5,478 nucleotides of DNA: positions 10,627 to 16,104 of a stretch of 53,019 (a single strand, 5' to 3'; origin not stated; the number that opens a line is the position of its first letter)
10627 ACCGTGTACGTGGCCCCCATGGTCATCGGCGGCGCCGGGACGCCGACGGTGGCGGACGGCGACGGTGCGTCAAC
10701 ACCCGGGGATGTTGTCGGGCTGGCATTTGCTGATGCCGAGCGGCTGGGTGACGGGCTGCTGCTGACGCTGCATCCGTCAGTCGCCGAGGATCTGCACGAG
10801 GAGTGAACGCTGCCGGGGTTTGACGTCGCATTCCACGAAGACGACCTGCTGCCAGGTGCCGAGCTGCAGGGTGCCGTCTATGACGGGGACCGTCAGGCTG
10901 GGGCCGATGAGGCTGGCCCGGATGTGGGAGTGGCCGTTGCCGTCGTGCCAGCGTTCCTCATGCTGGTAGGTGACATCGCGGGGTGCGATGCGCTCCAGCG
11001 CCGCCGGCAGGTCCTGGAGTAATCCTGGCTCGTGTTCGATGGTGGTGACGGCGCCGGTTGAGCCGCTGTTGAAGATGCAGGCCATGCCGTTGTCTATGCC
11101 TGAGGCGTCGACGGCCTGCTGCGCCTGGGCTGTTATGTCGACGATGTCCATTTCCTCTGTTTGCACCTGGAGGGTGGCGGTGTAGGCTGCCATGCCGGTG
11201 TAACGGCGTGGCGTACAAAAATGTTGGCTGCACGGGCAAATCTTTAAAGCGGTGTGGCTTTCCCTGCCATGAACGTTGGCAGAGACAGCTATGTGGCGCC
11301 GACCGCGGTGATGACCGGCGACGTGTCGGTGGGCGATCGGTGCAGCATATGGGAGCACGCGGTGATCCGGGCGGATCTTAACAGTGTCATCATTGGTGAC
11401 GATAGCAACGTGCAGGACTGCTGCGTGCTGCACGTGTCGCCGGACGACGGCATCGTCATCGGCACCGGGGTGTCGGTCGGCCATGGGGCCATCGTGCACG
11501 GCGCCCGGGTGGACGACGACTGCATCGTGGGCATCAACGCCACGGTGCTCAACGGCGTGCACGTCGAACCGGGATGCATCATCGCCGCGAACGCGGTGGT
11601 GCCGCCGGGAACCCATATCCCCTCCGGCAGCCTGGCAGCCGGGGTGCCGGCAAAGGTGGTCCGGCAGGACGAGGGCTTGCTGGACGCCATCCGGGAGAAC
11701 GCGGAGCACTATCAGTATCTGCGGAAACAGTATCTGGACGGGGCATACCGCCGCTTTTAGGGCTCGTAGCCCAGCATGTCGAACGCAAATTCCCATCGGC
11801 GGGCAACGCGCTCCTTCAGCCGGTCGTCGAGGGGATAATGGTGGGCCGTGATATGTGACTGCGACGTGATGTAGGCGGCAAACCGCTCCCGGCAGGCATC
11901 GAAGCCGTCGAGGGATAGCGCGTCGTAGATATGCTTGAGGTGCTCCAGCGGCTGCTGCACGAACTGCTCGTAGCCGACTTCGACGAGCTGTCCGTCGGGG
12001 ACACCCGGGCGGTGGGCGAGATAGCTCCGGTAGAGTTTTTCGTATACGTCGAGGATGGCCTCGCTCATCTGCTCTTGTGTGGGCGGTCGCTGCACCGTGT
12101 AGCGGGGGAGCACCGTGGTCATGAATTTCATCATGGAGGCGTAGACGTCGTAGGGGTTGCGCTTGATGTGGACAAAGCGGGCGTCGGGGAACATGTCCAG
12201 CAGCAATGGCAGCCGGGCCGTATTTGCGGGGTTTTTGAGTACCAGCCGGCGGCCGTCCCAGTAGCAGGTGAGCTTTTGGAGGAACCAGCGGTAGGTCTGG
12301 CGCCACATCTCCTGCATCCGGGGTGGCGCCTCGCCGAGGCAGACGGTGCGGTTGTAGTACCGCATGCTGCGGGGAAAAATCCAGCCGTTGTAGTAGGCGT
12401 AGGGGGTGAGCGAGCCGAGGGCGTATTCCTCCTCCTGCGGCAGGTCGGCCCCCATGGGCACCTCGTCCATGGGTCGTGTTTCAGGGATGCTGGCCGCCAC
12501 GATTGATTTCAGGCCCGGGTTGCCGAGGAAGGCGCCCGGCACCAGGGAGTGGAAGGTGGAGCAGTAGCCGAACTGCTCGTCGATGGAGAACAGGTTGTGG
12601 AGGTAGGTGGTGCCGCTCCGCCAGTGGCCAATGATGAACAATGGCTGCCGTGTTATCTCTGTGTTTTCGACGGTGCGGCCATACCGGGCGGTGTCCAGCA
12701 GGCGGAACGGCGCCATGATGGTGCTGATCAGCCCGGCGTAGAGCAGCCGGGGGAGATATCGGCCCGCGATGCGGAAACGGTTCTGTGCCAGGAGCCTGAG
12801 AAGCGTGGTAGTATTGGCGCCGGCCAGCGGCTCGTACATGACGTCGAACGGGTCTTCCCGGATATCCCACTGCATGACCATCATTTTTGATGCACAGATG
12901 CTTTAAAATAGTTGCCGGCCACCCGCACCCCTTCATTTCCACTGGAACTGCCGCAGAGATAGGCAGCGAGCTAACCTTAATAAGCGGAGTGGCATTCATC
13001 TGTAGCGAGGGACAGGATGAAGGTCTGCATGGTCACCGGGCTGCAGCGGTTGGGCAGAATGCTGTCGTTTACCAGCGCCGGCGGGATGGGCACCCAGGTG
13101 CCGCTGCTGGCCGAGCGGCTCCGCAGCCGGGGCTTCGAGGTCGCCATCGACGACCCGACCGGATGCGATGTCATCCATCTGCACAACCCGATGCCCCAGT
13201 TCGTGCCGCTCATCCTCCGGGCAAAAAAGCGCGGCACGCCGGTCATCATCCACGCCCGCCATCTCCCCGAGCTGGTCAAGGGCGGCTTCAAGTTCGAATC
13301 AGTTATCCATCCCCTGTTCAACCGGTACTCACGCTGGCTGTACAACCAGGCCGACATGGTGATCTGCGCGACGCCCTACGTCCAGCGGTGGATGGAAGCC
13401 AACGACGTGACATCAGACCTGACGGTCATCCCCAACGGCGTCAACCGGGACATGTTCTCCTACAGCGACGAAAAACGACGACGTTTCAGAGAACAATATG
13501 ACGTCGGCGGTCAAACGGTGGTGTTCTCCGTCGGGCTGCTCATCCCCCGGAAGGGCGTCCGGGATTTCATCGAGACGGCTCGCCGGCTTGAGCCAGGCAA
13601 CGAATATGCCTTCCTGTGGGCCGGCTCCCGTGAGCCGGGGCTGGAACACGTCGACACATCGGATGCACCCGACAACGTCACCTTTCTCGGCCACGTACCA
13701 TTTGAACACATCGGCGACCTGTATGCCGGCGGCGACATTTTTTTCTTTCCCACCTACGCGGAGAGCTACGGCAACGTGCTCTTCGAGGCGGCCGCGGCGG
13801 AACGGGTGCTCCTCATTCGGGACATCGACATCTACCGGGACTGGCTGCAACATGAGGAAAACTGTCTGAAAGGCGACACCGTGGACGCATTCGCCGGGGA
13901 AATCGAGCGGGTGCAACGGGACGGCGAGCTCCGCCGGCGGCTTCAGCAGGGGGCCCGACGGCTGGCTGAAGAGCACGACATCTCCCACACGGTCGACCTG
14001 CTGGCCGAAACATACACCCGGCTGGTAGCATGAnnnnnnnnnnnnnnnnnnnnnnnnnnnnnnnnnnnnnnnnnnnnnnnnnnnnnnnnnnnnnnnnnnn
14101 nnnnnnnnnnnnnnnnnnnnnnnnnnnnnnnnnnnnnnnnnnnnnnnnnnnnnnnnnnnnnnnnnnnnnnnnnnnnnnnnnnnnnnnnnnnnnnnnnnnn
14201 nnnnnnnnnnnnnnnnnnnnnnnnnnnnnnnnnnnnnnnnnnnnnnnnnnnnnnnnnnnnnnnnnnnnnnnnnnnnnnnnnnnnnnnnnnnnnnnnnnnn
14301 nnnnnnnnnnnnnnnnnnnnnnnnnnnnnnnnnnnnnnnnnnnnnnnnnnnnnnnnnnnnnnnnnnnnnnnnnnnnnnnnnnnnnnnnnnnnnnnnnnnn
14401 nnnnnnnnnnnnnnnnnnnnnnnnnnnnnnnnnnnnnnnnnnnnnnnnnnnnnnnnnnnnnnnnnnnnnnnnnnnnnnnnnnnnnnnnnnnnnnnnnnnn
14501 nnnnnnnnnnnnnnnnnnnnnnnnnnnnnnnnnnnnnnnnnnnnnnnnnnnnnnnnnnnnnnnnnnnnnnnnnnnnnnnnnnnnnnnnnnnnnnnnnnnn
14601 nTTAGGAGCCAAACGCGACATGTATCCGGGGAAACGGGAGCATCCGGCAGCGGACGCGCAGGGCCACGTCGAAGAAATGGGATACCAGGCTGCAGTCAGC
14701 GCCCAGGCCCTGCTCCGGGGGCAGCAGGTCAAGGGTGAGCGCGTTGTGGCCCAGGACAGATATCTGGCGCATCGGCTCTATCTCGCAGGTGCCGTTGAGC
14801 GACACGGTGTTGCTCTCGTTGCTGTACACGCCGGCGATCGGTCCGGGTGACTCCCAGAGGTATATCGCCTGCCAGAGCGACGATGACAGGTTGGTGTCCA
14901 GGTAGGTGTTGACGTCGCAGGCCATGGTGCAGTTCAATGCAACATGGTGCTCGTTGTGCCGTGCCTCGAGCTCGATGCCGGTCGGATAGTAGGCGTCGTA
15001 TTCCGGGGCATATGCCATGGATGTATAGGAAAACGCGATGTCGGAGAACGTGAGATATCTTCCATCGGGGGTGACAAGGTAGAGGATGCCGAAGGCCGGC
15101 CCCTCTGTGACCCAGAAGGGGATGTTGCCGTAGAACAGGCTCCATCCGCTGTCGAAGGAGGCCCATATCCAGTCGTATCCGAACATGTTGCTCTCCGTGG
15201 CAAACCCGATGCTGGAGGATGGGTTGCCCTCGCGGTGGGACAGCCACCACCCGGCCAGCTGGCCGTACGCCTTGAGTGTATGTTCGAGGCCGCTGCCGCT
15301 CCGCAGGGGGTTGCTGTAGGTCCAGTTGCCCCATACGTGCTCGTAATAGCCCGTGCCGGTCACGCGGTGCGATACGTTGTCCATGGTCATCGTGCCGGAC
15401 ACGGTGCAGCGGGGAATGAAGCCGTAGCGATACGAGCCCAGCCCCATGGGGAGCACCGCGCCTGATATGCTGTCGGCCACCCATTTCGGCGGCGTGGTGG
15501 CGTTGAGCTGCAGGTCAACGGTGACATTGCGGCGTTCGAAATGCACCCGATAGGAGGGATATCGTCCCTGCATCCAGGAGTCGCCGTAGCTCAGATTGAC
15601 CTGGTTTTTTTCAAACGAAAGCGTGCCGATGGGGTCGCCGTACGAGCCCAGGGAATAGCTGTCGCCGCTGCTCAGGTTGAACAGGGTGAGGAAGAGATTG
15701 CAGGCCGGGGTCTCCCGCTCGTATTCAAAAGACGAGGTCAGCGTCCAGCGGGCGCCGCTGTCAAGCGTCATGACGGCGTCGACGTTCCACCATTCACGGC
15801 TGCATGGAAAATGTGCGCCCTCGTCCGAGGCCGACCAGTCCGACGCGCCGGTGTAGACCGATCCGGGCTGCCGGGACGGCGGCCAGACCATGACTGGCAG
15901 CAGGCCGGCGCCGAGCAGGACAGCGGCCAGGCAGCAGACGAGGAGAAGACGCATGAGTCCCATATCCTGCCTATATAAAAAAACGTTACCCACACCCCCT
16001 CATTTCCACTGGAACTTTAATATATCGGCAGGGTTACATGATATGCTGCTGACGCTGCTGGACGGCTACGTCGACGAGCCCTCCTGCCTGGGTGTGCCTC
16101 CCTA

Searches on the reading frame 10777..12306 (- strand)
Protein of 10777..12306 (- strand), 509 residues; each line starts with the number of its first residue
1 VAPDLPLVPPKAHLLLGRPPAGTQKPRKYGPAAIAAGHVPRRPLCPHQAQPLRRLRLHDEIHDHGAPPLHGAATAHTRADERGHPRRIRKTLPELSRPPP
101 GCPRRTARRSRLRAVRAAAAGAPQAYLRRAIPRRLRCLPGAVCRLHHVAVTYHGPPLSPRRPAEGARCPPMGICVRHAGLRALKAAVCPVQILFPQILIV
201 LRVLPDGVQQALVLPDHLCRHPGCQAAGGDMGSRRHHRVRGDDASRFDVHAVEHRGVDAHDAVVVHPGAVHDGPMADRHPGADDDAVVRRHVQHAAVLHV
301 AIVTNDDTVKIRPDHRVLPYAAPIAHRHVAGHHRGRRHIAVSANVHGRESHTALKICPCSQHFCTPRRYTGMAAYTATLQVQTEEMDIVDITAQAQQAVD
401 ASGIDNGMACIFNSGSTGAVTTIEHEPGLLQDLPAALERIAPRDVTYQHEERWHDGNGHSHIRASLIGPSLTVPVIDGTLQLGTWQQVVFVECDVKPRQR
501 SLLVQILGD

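Call 31: search_protein_families(library=ncbifam, proteins=[window:10777-12306:-])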
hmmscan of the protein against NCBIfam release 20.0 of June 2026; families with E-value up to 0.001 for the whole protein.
window:10777-12306:- (509 aa): 1 family
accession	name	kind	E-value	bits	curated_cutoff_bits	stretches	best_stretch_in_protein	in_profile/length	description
TIGR00149.1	TIGR00149_YjbQ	hypoth_equivalog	1e-28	99.7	67.75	1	382-509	6-132/132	secondary thiamine-phosphate synthase enzyme YjbQ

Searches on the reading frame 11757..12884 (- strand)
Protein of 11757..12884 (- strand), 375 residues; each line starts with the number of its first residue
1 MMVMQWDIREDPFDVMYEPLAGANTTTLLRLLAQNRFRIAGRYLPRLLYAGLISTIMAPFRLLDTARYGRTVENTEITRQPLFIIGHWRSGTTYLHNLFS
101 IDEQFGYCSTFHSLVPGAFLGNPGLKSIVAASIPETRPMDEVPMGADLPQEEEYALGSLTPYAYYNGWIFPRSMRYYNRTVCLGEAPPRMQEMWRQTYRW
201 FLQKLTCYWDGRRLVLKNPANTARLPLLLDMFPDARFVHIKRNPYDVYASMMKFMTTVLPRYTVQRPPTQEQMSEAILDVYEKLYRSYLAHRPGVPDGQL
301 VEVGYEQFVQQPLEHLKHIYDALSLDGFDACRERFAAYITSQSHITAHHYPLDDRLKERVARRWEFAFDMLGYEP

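Call 11: search_protein_families(library=pfam, proteins=[window:11757-12884:-])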
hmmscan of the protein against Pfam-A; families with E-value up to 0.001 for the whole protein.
window:11757-12884:- (375 aa): 3 families
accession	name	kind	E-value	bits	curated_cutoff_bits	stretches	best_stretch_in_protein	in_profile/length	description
PF13469.12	Sulfotransfer_3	-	7.8e-34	118.3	27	1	81-326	1-213/216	Sulfotransferase family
PF00685.33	Sulfotransfer_1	-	2.1e-06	27.8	22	1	232-325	88-181/255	Sulfotransferase domain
PF17784.7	Sulfotransfer_4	-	0.00016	22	22.8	1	208-292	65-151/215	Sulfotransferase domain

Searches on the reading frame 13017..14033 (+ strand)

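Call 11: search_protein_families(library=pfam, proteins=[window:13017-14033:+])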
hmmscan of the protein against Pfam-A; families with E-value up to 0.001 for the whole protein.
window:13017-14033:+ (338 aa): 5 families
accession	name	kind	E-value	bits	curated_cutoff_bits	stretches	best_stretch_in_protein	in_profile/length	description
PF13439.12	Glyco_transf_4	-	4e-19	69.7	28.5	1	49-145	72-169/170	Glycosyltransferase Family 4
PF00534.26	Glycos_transf_1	-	8.7e-19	68.1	26.4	1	156-315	4-171/172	Glycosyl transferases group 1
PF13692.12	Glyco_trans_1_4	-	5.7e-17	62.7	27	1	168-301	3-141/142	Glycosyl transferases group 1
PF13579.12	Glyco_trans_4_4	-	5.6e-14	53.2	29.7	1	51-141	73-158/158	Glycosyl transferase 4-like domain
PF13524.12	Glyco_trans_1_2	-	9.2e-10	39.1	25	1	179-329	2-142/144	Glycosyl transferase-like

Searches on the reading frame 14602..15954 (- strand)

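Call 11: search_protein_families(library=pfam, proteins=[window:14602-15954:-])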
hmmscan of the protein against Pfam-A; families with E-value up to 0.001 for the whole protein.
window:14602-15954:- (450 aa): 1 family
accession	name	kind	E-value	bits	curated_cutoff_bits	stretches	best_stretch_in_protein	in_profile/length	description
PF07143.17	CrtC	-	5e-06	27.7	22.5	1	54-210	2-168/168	CrtC N-terminal lipocalin domain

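Call 31: search_protein_families(library=ncbifam, proteins=[window:14602-15954:-])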
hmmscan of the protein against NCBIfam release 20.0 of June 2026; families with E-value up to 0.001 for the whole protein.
window:14602-15954:- (450 aa): 0 families
